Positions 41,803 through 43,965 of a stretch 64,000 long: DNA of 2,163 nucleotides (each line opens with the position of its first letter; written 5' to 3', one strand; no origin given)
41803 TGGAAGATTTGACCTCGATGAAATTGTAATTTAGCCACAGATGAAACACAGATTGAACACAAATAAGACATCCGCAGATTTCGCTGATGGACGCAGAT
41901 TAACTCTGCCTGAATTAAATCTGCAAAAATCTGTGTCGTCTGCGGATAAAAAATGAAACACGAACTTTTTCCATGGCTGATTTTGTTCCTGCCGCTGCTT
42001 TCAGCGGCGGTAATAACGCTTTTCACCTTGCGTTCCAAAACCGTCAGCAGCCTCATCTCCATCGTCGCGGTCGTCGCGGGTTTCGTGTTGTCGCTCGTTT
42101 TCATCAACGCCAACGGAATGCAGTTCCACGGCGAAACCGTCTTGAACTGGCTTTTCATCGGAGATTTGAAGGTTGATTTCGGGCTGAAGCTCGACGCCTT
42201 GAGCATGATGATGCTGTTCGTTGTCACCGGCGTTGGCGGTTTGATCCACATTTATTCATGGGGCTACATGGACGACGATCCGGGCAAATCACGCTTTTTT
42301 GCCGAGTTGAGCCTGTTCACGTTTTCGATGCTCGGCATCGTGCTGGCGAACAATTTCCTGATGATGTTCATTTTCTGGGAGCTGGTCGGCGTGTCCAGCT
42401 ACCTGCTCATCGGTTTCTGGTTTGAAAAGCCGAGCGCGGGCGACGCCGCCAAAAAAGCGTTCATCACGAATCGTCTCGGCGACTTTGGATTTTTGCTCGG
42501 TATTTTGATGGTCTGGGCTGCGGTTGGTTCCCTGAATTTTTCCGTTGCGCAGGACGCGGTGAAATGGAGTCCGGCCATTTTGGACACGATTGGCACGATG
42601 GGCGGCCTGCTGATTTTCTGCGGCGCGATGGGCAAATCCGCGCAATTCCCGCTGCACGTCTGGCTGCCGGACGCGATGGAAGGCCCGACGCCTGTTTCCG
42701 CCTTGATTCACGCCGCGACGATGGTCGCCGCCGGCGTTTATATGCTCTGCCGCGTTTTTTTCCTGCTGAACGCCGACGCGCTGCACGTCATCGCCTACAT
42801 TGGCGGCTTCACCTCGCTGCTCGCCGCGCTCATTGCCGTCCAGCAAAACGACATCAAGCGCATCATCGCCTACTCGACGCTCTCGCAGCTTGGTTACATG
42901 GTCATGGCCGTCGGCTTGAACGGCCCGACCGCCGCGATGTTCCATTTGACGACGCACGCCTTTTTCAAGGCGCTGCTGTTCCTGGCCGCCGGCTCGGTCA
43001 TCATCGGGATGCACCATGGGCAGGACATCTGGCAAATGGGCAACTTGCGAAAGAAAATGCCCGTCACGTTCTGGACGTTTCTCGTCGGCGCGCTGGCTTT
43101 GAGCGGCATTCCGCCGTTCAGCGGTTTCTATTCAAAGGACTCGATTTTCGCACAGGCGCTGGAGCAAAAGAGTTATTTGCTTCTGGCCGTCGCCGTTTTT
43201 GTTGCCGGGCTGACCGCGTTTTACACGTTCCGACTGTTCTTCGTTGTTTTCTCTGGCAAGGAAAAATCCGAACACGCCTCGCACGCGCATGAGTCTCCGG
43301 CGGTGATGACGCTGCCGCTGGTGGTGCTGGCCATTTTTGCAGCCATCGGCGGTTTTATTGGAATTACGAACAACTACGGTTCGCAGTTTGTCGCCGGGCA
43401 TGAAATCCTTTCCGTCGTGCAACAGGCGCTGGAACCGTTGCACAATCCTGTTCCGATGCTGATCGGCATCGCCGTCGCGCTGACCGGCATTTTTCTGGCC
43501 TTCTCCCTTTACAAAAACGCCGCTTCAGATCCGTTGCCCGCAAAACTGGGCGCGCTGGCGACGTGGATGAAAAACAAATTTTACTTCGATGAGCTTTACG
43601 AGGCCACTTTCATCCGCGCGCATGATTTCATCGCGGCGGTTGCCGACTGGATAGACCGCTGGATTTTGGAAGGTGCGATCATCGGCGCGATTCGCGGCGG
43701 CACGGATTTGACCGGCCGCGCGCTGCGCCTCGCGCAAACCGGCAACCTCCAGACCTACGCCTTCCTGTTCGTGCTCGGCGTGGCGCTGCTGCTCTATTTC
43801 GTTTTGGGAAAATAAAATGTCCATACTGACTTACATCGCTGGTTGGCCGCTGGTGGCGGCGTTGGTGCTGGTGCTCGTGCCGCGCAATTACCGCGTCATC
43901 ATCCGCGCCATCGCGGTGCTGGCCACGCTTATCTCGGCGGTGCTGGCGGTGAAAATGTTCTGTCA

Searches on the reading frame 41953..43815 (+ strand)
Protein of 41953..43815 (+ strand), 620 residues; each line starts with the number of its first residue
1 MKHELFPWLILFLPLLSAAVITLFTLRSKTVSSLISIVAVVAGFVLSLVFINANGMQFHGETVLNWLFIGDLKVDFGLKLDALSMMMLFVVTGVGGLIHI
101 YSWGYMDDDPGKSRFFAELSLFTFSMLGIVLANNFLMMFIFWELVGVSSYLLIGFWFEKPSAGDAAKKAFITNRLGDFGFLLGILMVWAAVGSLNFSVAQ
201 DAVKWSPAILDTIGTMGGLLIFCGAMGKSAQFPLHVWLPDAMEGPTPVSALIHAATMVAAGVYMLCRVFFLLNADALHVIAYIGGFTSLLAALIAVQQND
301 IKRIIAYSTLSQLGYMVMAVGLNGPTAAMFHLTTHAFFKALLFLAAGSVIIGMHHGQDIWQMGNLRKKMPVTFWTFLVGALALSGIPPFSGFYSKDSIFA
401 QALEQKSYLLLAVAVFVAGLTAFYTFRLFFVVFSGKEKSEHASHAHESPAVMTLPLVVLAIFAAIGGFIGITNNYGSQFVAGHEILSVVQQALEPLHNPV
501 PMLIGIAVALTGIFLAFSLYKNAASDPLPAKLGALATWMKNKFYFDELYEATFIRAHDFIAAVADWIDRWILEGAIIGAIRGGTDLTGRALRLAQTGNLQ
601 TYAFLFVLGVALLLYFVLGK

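Call 17: find_encoding_contigs(protein=window:41953-43815:+, flank=10000, max_places=6)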
Protein window:41953-43815:+ (620 aa): no gene with exactly this product is on record in the collection.

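Call 26: find_related_loci(query=window:41953-43815:+, collection=genome_contigs, flank=10000)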
Query window:41953-43815:+ (620 aa) in genome_contigs; peptide patterns used: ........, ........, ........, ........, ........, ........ (x = any residue, [..] = any of these).
377 stretches matched a pattern; 346 encode a relative of the query (tblastn E <= 1e-3); the best 80 are kept; 80 distinct loci.
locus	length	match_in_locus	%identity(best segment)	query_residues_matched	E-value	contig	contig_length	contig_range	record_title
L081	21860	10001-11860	87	1-620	0e+0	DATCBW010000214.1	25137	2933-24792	MAG TPA_asm: Verrucomicrobiia bacterium isolate SMAG_U7683 k141_320715, whole genome shotgun sequence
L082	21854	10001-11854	86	1-618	0e+0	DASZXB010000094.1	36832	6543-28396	MAG TPA_asm: Verrucomicrobiia bacterium isolate SMAG_U6172 k141_55559, whole genome shotgun sequence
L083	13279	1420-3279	85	1-620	0e+0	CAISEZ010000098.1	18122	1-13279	MAG: uncultured Verrucomicrobia subdivision 3 bacterium isolate Umea_bin-09539 genome assembly, contig: bin-09539:098/16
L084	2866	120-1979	85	1-620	0e+0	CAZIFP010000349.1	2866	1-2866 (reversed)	MAG TPA_asm: uncultured Bifidobacteriaceae bacterium isolate binchicken_co162_622 genome assembly, contig: NODE_120837_l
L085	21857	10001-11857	85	1-618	0e+0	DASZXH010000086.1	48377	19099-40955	MAG TPA_asm: Verrucomicrobiia bacterium isolate SMAG_U6178 k141_54709, whole genome shotgun sequence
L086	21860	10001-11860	85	1-620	0e+0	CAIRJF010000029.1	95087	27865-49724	MAG: uncultured Verrucomicrobia subdivision 3 bacterium isolate AM2_bin-1229 genome assembly, contig: bin-1229:29/40, wh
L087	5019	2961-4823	84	1-620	0e+0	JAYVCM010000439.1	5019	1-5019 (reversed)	MAG: Limisphaerales bacterium isolate GL32_Down_metabat_63 GL32_Down_metabat_63_438, whole genome shotgun sequence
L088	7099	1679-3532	83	1-618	0e+0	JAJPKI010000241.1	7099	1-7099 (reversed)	MAG: Verrucomicrobia bacterium isolate Centralia_MAG_692 k107_17852846, whole genome shotgun sequence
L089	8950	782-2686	82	1-620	0e+0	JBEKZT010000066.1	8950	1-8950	MAG: Verrucomicrobiota bacterium isolate SPRUCE 76 SPRUCE_76_66, whole genome shotgun sequence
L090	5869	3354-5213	83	1-620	0e+0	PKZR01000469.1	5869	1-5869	MAG: Limisphaerales bacterium isolate bog_1421 73.20111000_S3M.12_contig_12101, whole genome shotgun sequence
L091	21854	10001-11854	84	1-620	0e+0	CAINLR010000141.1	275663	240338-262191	MAG: uncultured Verrucomicrobia subdivision 3 bacterium isolate MJ-time_bin-3030 genome assembly, contig: bin-3030:141/1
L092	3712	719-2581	84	1-620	0e+0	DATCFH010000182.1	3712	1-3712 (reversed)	MAG TPA_asm: Verrucomicrobiia bacterium isolate SMAG_U7775 k141_201803, whole genome shotgun sequence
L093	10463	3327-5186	83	1-620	0e+0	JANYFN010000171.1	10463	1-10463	MAG: Limisphaerales bacterium isolate 339R_metabinner_32 339R_k141_537846, whole genome shotgun sequence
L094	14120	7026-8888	82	1-620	0e+0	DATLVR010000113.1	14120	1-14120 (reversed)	MAG TPA_asm: Verrucomicrobiia bacterium isolate SMAG_U13197 k141_182942, whole genome shotgun sequence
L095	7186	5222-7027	84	1-602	0e+0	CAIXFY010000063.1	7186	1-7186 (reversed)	MAG: uncultured Verrucomicrobia subdivision 3 bacterium isolate VK1_bin-0319 genome assembly, contig: bin-0319:63/85, wh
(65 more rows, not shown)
